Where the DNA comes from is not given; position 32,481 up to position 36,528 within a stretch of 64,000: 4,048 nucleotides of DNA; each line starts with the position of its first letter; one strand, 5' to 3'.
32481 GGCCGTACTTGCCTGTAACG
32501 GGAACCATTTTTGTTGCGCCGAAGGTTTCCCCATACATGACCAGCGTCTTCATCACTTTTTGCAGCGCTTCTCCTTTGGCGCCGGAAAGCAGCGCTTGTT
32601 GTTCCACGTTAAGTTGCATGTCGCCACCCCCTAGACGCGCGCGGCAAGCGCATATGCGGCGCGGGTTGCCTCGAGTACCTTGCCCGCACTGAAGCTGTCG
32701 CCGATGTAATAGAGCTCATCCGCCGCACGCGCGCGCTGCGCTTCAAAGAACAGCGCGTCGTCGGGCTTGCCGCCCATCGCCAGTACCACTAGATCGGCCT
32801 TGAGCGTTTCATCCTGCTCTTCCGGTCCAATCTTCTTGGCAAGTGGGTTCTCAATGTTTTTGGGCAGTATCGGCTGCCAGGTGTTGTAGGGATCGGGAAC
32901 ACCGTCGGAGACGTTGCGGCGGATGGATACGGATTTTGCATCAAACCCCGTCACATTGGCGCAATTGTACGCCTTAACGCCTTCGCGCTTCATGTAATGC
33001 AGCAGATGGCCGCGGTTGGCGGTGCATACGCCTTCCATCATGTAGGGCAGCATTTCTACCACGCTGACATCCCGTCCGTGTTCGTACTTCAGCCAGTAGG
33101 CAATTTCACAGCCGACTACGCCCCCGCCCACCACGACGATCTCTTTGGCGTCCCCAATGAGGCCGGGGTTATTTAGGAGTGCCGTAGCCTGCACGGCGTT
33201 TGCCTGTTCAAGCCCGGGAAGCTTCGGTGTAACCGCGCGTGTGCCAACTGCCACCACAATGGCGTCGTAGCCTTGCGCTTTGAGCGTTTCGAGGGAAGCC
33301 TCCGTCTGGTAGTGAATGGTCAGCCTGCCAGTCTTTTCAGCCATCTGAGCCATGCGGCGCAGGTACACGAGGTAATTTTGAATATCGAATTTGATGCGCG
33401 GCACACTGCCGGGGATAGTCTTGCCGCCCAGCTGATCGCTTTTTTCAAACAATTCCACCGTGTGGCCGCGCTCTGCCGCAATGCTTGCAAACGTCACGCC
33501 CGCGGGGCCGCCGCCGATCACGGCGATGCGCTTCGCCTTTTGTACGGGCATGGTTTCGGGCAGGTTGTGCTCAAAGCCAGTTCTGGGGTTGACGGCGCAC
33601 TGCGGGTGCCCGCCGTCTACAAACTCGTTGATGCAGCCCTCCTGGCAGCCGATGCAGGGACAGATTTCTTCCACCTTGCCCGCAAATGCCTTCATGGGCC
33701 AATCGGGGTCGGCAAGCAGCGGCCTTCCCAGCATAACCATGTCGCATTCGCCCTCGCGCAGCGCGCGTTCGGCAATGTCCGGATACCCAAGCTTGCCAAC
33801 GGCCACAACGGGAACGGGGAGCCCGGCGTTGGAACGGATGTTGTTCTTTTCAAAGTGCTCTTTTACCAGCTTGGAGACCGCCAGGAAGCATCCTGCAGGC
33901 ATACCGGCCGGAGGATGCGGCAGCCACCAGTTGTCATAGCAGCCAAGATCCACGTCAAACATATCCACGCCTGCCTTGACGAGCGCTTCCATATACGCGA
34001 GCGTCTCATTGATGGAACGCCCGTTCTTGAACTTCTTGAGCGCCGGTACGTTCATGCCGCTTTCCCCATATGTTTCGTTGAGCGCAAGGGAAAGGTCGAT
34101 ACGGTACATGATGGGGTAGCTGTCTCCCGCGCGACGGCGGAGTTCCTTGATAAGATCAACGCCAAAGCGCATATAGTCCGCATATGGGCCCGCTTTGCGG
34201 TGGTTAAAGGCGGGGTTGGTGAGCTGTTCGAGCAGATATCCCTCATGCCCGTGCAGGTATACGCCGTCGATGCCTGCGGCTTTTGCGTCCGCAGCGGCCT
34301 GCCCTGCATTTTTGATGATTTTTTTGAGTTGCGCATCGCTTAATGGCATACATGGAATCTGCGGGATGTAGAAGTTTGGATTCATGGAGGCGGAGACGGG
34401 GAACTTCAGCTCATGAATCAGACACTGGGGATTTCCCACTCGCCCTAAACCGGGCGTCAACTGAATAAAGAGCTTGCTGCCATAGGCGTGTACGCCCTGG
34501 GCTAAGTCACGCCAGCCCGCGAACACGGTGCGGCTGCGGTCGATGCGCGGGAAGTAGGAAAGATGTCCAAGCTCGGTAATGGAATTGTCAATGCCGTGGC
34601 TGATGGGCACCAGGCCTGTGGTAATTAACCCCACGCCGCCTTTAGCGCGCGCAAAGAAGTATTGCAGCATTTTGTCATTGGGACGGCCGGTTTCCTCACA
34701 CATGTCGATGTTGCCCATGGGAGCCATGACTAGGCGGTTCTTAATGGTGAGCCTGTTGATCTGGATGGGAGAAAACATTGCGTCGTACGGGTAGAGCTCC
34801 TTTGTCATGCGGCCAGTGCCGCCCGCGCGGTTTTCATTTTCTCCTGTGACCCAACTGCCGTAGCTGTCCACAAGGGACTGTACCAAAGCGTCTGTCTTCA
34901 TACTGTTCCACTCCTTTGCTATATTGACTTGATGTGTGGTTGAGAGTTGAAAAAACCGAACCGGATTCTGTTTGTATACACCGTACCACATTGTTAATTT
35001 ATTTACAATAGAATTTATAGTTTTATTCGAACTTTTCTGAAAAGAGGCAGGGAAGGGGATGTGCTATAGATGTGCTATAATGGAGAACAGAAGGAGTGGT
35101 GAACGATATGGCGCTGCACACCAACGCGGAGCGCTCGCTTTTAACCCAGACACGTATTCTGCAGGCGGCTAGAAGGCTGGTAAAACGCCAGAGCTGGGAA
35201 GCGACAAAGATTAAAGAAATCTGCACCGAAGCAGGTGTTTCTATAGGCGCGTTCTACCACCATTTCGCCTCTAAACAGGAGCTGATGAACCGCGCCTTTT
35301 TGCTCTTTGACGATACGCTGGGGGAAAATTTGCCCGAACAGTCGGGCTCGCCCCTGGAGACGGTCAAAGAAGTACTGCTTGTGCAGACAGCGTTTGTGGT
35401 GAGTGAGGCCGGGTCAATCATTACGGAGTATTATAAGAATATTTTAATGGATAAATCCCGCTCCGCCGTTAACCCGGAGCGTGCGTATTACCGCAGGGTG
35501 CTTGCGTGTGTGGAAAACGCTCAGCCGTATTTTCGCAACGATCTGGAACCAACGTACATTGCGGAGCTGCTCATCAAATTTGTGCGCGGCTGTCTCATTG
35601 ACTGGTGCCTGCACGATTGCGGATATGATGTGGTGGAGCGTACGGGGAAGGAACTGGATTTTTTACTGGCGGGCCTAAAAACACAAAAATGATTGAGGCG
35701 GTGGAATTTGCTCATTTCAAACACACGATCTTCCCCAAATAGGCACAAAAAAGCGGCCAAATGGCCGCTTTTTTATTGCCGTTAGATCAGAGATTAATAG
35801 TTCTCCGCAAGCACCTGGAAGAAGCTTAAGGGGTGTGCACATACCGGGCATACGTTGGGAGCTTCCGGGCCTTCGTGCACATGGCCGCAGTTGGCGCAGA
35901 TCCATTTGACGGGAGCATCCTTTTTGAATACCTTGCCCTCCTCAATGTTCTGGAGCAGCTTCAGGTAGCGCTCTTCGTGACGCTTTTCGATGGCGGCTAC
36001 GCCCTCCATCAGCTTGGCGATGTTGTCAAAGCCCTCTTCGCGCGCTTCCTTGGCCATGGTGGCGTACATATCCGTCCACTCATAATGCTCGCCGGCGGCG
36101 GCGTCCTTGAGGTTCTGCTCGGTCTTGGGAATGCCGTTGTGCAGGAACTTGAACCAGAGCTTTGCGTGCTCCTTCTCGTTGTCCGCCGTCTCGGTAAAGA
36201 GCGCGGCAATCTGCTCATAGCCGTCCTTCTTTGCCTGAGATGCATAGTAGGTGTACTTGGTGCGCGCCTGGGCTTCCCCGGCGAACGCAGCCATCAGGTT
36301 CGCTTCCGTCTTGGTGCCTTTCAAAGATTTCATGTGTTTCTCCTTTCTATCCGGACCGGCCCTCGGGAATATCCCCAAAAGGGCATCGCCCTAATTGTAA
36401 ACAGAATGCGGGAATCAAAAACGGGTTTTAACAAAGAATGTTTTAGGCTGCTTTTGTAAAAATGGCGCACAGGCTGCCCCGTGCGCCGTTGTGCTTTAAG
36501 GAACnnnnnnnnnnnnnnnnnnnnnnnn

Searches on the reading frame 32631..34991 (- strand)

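Call 8: search_protein_families(library=pfam, proteins=[window:32631-34991:-])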
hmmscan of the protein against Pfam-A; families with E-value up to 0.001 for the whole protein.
window:32631-34991:- (786 aa): 13 families
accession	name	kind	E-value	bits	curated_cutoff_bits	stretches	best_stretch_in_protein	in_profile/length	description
PF00724.26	Oxidored_FMN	-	6.7e-42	144.4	27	2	72-345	2-274/342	NADH:flavin oxidoreductase / NADH oxidase family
PF07992.20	Pyr_redox_2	-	2.8e-29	102.9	26.1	2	488-751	2-247/291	Pyridine nucleotide-disulphide oxidoreductase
PF00070.33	Pyr_redox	-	9.1e-15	55.4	22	2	618-687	2-70/82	Pyridine nucleotide-disulphide oxidoreductase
PF13450.12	NAD_binding_8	-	3.1e-12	47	21.9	1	491-536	1-46/68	NAD(P)-binding Rossmann-like domain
PF01266.30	DAO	-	6.3e-11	42.8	27.9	2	618-649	2-32/353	FAD dependent oxidoreductase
PF03486.20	HI0933_like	-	1.6e-07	31.5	50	1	488-526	2-40/244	HI0933-like protein Rossmann domain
PF12831.13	FAD_oxidored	-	2.6e-06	27.4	27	1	489-530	2-43/416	FAD dependent oxidoreductase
PF00890.30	FAD_binding_2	-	4.6e-05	23.2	20.4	0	489-525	2-38/414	FAD binding domain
PF13434.12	Lys_Orn_oxgnase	-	4.6e-05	23.1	21.3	0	552-637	123-210/339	L-lysine 6-monooxygenase/L-ornithine 5-monooxygenase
PF01134.28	GIDA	-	5.6e-05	22.8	22.1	0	489-522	2-36/391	Glucose inhibited division protein A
PF01262.27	AlaDh_PNT_C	-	0.00021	21.2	23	0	481-519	23-61/214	Alanine dehydrogenase/PNT, C-terminal domain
PF02737.24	3HCDH_N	-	0.00035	21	22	0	489-520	2-33/180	3-hydroxyacyl-CoA dehydrogenase, NAD binding domain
PF13738.12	Pyr_redox_3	-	0.00039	20.2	30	0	486-541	164-218/305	Pyridine nucleotide-disulphide oxidoreductase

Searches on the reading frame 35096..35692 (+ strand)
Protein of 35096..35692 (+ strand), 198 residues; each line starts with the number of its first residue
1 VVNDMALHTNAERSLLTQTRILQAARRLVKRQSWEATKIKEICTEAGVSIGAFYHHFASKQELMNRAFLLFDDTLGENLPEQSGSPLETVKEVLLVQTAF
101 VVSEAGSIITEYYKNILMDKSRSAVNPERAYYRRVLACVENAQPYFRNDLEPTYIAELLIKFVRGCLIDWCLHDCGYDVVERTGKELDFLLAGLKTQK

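Call 8: search_protein_families(library=pfam, proteins=[window:35096-35692:+])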
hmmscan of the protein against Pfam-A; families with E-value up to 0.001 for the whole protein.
window:35096-35692:+ (198 aa): 1 family
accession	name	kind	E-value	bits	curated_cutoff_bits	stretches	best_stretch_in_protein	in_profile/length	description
PF00440.29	TetR_N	-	4.2e-15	55.7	24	1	21-66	1-46/47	Bacterial regulatory proteins, tetR family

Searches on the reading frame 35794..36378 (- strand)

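Call 8: search_protein_families(library=pfam, proteins=[window:35794-36378:-])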
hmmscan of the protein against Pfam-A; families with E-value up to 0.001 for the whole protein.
window:35794-36378:- (194 aa): 5 families
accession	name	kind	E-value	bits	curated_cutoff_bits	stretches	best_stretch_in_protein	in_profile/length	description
PF02915.23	Rubrerythrin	-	6.2e-26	91.9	22.8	1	27-142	2-137/137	Rubrerythrin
PF21349.2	RUBY_RBDX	-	2.5e-12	46.4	26.5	1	159-187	1-29/30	Rubrerythrin, rubredoxin-like domain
PF00210.30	Ferritin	-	3.5e-05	24.2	24.5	0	26-146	2-140/142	Ferritin-like domain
PF06881.16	Elongin_A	-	0.00024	22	29.8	1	55-137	22-103/105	RNA polymerase II transcription factor SIII (Elongin) subunit A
PF23458.2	DUF7130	-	0.0009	19.5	35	0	119-183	16-79/89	Domain of unknown function (DUF7130)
